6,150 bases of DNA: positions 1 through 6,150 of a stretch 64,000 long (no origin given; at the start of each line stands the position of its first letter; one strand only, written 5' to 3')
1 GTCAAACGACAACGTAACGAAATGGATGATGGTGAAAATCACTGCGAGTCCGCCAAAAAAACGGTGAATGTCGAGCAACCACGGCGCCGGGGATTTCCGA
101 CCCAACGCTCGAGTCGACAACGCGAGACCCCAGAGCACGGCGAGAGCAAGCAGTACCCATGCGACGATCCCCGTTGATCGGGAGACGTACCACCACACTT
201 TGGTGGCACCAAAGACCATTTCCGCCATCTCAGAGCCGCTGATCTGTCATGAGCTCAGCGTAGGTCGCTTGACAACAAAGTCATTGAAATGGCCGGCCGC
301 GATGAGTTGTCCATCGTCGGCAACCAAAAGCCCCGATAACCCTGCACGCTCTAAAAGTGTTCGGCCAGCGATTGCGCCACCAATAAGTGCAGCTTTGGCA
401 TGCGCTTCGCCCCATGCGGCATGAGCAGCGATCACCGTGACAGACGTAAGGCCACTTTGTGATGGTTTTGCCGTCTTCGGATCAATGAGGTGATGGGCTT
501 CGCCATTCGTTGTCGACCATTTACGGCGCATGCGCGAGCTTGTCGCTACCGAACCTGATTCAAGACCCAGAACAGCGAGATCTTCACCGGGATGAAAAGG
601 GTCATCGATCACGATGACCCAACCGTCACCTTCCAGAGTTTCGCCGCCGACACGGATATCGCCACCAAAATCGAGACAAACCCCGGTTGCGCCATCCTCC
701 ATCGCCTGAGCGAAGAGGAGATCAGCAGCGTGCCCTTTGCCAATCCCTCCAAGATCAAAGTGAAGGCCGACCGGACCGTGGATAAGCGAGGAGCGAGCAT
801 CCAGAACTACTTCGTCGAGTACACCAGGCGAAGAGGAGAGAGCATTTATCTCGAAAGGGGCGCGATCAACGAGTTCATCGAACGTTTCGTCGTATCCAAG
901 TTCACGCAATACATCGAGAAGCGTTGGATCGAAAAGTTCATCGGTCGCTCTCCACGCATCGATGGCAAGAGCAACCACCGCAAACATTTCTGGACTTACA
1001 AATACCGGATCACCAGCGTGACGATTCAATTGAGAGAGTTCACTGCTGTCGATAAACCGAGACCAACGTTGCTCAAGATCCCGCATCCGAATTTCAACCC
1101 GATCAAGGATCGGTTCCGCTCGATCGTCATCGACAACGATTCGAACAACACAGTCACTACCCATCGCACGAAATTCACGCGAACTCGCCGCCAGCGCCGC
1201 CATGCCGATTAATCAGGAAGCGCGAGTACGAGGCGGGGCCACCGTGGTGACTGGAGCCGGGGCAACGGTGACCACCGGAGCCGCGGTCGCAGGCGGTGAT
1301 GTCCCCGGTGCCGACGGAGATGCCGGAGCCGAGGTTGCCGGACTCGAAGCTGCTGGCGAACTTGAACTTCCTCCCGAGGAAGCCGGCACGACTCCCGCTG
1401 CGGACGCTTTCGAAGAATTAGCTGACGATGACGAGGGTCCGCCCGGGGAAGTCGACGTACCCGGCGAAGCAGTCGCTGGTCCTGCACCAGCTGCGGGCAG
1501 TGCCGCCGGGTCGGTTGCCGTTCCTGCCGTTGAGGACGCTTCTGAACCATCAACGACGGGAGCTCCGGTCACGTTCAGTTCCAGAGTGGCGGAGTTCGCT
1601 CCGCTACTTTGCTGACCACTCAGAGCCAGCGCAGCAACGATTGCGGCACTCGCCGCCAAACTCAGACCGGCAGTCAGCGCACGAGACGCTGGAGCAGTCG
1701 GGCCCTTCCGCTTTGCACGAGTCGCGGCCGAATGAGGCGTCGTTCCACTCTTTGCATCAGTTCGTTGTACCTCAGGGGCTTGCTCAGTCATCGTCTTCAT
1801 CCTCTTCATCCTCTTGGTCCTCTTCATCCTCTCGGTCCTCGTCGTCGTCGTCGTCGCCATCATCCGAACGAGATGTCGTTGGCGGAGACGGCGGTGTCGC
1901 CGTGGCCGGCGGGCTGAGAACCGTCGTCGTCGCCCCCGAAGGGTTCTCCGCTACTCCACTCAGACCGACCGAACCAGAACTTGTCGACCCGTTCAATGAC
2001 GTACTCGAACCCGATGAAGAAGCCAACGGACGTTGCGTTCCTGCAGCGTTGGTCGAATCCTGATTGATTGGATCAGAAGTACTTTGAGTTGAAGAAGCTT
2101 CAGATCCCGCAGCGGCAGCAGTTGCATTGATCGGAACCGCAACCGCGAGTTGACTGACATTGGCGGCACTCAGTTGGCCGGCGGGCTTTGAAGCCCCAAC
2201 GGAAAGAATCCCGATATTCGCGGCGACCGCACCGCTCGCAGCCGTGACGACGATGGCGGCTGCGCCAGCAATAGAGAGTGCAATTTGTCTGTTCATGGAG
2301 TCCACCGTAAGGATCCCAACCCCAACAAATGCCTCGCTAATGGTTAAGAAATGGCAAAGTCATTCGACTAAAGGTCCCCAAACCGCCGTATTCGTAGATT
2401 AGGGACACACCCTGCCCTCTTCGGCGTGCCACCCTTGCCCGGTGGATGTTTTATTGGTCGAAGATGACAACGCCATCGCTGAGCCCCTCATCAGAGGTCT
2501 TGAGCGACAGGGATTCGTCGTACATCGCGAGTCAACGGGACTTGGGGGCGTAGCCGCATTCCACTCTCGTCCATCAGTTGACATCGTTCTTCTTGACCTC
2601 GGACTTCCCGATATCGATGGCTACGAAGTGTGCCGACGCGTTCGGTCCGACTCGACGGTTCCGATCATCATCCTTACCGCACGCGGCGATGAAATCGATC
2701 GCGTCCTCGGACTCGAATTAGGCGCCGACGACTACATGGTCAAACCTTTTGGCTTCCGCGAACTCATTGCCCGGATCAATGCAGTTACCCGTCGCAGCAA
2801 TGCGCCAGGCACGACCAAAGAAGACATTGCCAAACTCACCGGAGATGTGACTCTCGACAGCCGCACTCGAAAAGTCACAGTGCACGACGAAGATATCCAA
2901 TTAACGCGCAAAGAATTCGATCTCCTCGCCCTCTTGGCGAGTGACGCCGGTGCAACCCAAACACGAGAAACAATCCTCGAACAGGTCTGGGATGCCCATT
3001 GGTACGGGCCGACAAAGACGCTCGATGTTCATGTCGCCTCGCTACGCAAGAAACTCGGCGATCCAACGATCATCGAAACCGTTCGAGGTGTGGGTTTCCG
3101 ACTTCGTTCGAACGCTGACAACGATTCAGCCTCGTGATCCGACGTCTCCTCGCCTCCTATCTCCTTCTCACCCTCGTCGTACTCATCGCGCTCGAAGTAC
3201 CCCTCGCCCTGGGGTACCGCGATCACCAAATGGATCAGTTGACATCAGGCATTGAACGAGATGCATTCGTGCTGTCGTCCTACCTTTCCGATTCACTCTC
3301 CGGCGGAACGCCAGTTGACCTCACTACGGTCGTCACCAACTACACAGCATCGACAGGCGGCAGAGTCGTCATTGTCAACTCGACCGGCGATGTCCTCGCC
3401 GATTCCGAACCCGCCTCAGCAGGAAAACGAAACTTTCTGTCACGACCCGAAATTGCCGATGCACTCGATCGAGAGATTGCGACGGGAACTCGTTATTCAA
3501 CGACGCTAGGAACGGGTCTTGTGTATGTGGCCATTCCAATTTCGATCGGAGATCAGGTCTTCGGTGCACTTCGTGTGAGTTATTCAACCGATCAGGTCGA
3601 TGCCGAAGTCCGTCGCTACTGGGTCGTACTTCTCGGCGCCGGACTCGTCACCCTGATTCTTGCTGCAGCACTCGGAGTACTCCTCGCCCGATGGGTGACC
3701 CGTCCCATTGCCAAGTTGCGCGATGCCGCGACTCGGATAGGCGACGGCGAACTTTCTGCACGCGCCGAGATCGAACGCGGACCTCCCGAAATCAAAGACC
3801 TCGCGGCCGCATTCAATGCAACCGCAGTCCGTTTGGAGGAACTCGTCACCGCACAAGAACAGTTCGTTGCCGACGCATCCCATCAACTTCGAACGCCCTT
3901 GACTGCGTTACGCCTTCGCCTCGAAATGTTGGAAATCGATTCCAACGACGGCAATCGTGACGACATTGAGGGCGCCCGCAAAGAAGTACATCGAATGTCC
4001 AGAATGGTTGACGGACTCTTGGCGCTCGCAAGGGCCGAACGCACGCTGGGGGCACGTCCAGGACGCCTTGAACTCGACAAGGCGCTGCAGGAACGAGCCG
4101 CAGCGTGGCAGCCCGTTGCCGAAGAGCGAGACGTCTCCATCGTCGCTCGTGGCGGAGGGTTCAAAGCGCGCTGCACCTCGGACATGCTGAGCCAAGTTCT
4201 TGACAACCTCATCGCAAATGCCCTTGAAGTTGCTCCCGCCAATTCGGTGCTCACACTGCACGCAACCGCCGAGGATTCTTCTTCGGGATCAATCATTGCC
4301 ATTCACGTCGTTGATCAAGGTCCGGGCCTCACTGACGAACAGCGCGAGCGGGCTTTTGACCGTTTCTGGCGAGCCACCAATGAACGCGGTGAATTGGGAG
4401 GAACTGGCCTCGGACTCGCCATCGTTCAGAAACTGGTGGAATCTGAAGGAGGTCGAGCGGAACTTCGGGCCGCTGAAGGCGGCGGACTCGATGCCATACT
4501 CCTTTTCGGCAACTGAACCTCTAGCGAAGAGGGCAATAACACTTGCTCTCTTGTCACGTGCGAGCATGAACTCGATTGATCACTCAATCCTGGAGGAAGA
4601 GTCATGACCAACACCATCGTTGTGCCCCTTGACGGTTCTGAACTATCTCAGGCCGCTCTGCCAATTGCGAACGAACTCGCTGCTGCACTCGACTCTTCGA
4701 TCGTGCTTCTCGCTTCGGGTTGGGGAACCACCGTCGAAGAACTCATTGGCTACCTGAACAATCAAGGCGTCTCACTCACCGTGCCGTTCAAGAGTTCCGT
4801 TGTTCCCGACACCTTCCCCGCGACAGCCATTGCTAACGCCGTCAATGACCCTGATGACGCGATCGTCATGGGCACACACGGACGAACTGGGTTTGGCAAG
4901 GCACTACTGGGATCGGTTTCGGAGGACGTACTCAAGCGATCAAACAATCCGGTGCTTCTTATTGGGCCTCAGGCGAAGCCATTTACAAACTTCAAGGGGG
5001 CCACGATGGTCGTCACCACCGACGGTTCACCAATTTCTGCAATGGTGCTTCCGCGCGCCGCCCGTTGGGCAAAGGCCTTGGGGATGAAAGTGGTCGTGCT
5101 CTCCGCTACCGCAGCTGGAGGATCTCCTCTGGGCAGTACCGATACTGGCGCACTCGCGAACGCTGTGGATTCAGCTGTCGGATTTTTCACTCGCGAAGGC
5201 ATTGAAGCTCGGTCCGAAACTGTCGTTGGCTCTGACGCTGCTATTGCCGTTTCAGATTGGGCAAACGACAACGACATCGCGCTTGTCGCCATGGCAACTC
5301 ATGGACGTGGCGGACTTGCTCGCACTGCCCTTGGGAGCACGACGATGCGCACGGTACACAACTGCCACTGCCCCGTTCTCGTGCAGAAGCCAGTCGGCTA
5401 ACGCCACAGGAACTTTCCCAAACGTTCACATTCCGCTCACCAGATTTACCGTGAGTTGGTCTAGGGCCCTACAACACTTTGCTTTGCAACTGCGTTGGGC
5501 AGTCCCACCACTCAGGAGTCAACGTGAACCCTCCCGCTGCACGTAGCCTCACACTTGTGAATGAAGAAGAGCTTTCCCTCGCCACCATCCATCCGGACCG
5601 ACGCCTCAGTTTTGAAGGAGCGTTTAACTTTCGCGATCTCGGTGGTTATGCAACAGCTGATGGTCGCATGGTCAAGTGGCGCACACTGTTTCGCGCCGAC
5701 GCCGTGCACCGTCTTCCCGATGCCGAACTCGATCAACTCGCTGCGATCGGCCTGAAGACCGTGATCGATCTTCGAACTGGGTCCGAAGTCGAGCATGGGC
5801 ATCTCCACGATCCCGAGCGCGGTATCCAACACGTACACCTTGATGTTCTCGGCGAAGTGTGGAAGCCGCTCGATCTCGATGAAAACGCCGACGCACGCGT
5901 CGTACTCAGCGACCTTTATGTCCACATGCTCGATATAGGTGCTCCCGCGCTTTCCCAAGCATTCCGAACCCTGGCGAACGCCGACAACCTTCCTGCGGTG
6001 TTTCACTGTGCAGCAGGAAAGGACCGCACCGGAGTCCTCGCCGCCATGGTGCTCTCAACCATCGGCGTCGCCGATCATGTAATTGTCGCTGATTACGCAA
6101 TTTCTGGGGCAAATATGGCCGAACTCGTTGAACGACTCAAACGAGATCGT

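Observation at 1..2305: ApbE flavinylation module whose likely substrate is a disordered membrane tether, not a folded FMN-binding domain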

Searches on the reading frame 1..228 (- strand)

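Call 7: search_protein_families(library=pfam, max_evalue=1, proteins=[window:1-228:-])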
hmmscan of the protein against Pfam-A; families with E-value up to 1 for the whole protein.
seq(76 aa): 1 family
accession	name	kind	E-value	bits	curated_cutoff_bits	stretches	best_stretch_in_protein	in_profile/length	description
PF01794.25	Ferric_reduct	-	0.0077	16.7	28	1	19-72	1-54/121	Ferric reductase like transmembrane component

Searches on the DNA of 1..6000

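Call 82: search_rna_families(source=window, start=1, end=6000, threshold=evalue, max_evalue=1)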
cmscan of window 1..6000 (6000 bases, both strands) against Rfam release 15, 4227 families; matches with E-value up to 1: 2.
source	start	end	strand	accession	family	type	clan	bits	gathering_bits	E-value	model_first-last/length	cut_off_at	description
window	1755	1825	-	RF01306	sR52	Gene; snRNA; snoRNA; CD-box;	-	23.3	50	0.12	1-60/60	no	Small nucleolar RNA sR52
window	1782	1831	-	RF01134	sR30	Gene; snRNA; snoRNA; CD-box;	-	18.3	38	0.33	1-57/57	no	Small nucleolar RNA sR30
